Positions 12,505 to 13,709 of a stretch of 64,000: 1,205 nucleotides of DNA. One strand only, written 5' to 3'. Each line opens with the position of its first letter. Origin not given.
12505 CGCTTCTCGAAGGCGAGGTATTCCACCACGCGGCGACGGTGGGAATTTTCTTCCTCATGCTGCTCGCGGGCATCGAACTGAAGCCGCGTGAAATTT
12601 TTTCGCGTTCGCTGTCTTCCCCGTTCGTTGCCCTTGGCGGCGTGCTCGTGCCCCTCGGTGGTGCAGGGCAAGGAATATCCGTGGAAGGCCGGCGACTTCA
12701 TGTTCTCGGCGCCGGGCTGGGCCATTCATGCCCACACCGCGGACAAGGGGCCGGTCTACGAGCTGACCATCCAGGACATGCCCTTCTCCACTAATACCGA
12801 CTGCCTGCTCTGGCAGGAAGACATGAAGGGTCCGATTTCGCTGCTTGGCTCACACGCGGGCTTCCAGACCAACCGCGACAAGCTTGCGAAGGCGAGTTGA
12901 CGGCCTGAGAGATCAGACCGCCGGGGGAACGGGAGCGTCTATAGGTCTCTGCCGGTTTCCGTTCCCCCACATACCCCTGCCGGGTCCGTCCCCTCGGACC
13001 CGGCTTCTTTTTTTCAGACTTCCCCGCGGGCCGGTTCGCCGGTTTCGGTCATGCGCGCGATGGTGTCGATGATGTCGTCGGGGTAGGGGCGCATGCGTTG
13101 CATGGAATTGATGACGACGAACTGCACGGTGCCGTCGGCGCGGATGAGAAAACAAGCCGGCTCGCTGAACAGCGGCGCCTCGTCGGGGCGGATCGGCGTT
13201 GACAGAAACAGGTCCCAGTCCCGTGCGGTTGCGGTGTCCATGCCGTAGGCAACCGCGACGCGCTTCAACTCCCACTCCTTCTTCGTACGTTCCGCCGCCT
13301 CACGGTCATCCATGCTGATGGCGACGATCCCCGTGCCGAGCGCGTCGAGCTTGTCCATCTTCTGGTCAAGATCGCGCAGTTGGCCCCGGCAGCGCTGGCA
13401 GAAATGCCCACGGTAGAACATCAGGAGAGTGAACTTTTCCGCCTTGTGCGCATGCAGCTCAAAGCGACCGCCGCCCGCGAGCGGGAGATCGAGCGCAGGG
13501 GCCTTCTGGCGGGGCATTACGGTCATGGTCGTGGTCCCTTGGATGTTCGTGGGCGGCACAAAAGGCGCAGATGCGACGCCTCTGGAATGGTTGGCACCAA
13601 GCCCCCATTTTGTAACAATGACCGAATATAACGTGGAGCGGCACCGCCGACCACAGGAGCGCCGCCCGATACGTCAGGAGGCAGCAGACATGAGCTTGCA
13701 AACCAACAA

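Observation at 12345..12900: Mosaic pseudogene: Kef/NhaP antiporter N-terminus fused out of frame to a gentisate-dioxygenase-like cupin C-terminus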

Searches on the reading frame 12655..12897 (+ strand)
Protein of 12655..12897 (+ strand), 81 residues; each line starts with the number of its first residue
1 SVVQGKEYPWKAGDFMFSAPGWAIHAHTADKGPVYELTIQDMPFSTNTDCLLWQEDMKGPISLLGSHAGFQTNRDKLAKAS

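Call 20: find_homologous_proteins(query=window:12655-12897:+)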
Query window:12655-12897:+ (81 aa): 30 proteins with E <= 0.001 among 30 candidates.
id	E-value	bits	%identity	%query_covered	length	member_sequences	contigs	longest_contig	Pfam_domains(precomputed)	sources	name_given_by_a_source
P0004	2.6e-45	169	95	100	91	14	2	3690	-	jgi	jgi:gentisate 1,2-dioxygenase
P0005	8.1e-35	136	77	95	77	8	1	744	-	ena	-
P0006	1.0e-33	132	73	96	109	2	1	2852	PF07883.18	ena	-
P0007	1.8e-25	106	75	78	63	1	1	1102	-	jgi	jgi:gentisate 1,2-dioxygenase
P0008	1.8e-25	106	76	78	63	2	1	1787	-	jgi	-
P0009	1.5e-24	103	71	78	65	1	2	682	-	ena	-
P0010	1.5e-24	103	77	74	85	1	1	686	-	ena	-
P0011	5.6e-23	98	59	96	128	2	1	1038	PF07883.18,PF02311.26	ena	-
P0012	9.0e-23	97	61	94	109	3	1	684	PF07883.18,PF02311.26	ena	-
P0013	8.0e-22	94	61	91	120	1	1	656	PF07883.18,PF02311.26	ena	-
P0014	1.1e-21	94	58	95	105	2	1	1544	PF07883.18,PF02311.26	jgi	jgi:gentisate 1,2-dioxygenase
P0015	6.0e-21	92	55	95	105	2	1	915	-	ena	-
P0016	6.9e-21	91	59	98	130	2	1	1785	-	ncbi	-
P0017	8.0e-21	91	55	95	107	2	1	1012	PF07883.18,PF02311.26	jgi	jgi:gentisate 1,2-dioxygenase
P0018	3.9e-20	89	59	93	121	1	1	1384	-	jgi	jgi:gentisate 1,2-dioxygenase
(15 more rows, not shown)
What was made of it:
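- Checked: Its database homologues are named gentisate 1,2-dioxygenase by JGI, with up to 95% identity (call 20).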

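Call 21: find_encoding_contigs(protein=P0004, flank=6000, max_places=4)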
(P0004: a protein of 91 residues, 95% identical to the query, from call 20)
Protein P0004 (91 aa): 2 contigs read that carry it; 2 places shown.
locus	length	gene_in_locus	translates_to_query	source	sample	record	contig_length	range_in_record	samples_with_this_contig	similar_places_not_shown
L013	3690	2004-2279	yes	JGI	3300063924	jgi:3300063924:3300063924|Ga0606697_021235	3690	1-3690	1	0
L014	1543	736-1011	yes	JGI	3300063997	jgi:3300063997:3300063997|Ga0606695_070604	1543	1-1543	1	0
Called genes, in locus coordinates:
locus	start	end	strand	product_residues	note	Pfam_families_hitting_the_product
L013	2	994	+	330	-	?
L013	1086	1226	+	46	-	-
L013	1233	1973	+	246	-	-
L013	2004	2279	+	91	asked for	-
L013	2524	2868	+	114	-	-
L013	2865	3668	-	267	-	PF01925:TauE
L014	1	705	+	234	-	?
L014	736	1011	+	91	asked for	-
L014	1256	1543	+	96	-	?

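Call 22: find_encoding_contigs(protein=P0006, flank=6000, max_places=3)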
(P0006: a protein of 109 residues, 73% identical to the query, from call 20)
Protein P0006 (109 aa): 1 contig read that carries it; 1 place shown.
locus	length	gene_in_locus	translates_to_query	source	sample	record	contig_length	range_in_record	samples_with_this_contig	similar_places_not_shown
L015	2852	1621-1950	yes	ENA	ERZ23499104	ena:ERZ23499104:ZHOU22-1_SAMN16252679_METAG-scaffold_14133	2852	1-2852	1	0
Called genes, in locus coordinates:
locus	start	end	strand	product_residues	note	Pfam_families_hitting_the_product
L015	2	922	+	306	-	?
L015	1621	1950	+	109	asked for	PF07883:Cupin_2 (weak)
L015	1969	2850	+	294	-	?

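Call 25: search_protein_families(library=pfam, proteins=[L013:2-994:+, L013:1233-1973:+, L013:1086-1226:+, L013:2524-2868:+, L015:2-922:+, L015:1969-2850:+], max_evalue=0.1)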
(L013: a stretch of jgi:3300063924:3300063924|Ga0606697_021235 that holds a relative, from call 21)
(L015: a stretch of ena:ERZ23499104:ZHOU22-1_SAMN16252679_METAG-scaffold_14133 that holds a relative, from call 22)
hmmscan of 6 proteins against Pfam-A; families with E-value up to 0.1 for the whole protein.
L013:2-994:+ (330 aa): 1 family
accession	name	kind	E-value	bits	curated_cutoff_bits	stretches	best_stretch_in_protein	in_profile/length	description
PF00999.27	Na_H_Exchanger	-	8.3e-38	130.6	26.2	1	26-311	100-374/375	Sodium/hydrogen exchanger, transmembrane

L013:1233-1973:+ (246 aa): 1 family
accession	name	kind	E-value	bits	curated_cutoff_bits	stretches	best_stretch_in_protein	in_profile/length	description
PF07883.17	Cupin_2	-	0.015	15.5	27.2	1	54-116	5-66/70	Cupin domain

L013:1086-1226:+ (46 aa): 0 families

L013:2524-2868:+ (114 aa): 0 families

L015:2-922:+ (306 aa): 2 families
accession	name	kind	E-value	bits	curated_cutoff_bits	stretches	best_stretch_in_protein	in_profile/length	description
PF02423.21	OCD_Mu_crystall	-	2.5e-45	155.2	24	1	2-288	22-312/314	Ornithine cyclodeaminase/mu-crystallin family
PF01488.26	Shikimate_DH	-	0.063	13.8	24.3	1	91-188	3-98/138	Shikimate / quinate 5-dehydrogenase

L015:1969-2850:+ (294 aa): 1 family
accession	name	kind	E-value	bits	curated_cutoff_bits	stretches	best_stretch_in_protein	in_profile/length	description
PF00701.28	DHDPS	-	9.3e-73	244.9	22.1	1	10-288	3-281/289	Dihydrodipicolinate synthetase family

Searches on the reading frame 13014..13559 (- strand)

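Call 3: search_protein_families(library=pfam, proteins=[window:13014-13559:-], max_evalue=1)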
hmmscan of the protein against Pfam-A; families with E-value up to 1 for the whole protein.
window:13014-13559:- (181 aa): 3 families
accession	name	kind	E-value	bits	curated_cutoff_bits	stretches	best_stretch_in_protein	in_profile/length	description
PF00578.27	AhpC-TSA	-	4.6e-16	59.3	26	1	17-147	2-123/124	AhpC/TSA family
PF08534.16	Redoxin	-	9.7e-08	32.4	26.6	1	18-148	4-131/148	Redoxin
PF13905.12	Thioredoxin_8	-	0.048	14.4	27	1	45-87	4-47/94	Thioredoxin-like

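Call 4: search_protein_families(library=ncbifam, proteins=[window:13014-13559:-], max_evalue=1)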
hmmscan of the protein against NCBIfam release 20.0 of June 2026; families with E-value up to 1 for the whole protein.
window:13014-13559:- (181 aa): 9 families
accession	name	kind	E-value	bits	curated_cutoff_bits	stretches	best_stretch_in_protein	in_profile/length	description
NF040769.1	SelL_rel_redox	subfamily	3.4e-10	39.8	120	1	20-100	3-83/173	SelL-related redox protein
TIGR03137.1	AhpC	equivalog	3.5e-05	23.6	272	1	41-152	31-138/187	alkyl hydroperoxide reductase subunit C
NF011576.0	PRK15000.1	subfamily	6.5e-05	22.7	301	1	32-158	25-150/200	peroxiredoxin C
NF006960.0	PRK09437.1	equivalog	0.0002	21.3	140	1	16-92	6-81/156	thioredoxin-dependent thiol peroxidase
NF040737.1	peroxi_PrxU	equivalog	0.00024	20.9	270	1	11-87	33-111/233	thioredoxin-dependent peroxiredoxin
NF002854.0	PRK03147.1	subfamily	0.0014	18.6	170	1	18-152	40-159/176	thiol-disulfide oxidoreductase ResA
NF041054.1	WAxxUGC_long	equivalog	0.02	14.2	300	1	11-88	75-149/354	ResA-like WAxxUGC motif-containing protein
NF009669.0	PRK13190.1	equivalog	0.056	12.6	261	1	12-85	1-72/203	putative peroxiredoxin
TIGR02738.1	TrbB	equivalog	0.2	11.3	132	1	36-89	45-94/153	type-F conjugative transfer system pilin assembly thiol-disulfide isomerase TrbB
